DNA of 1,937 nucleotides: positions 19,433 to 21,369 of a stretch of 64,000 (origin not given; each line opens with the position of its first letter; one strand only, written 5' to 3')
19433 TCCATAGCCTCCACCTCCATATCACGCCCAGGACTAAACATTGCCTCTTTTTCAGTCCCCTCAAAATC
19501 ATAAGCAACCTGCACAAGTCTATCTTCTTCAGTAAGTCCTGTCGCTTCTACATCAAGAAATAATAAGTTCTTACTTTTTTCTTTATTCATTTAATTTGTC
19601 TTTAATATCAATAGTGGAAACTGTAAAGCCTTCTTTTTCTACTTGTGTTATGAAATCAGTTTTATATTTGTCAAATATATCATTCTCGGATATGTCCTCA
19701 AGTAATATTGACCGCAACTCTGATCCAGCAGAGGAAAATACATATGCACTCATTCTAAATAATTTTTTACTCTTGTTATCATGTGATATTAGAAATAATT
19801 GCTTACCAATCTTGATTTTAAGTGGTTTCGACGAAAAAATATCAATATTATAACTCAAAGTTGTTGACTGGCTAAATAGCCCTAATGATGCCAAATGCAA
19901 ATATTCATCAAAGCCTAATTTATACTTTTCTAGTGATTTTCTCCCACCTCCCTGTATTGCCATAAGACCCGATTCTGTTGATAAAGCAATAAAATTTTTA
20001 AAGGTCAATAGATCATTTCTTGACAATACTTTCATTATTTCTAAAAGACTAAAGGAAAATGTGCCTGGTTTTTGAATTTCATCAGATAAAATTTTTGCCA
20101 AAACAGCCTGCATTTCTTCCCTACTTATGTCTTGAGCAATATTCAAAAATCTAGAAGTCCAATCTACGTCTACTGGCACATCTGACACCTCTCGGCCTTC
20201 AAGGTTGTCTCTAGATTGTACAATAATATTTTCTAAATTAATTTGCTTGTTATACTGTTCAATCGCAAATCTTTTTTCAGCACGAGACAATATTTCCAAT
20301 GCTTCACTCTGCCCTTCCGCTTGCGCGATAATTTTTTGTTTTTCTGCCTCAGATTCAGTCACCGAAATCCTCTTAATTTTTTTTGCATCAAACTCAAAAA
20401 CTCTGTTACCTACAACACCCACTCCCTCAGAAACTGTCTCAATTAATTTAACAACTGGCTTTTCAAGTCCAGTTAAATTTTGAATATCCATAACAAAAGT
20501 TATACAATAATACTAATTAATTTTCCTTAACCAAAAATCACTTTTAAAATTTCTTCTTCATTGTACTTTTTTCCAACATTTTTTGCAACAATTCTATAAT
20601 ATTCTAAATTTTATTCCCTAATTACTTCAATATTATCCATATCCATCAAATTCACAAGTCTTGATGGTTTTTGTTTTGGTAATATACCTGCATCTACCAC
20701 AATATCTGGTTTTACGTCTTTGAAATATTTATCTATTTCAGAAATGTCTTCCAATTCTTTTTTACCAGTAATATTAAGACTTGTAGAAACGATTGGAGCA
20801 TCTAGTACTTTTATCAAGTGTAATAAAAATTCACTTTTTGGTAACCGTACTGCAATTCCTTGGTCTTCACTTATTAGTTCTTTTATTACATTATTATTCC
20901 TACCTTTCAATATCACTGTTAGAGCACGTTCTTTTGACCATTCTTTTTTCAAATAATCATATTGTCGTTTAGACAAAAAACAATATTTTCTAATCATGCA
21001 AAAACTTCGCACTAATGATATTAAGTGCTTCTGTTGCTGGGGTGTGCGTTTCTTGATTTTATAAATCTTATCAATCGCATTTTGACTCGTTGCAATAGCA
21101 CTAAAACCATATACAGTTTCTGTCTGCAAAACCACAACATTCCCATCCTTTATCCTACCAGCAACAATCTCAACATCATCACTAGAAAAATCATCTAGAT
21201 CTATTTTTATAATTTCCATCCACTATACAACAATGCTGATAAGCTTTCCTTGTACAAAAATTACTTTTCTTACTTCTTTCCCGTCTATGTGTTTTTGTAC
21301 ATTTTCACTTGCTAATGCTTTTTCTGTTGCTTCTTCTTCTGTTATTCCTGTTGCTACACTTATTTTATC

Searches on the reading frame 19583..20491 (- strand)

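Call 81: search_protein_families(library=pfam, proteins=[window:19583-20491:-], max_evalue=0.001)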
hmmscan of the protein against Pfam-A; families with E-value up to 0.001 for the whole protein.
window:19583-20491:- (302 aa): 1 family
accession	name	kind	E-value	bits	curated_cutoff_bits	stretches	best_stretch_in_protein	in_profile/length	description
PF10987.13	DUF2806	-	4.6e-32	112.1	24.5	1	70-268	2-213/221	Protein of unknown function (DUF2806)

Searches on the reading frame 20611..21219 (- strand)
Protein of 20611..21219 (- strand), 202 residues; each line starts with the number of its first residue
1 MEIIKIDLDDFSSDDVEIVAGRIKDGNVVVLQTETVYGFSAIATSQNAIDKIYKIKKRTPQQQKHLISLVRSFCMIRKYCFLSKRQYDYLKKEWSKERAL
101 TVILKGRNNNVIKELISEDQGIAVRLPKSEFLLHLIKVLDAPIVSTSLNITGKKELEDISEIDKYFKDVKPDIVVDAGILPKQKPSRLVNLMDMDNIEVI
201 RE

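Call 81: search_protein_families(library=pfam, proteins=[window:20611-21219:-], max_evalue=0.001)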
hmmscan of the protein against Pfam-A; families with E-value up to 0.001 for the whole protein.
window:20611-21219:- (202 aa): 1 family
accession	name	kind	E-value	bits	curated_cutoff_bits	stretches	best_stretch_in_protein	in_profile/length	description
PF01300.24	Sua5_yciO_yrdC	-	6.9e-35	120.6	25.1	1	23-202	3-177/178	Telomere recombination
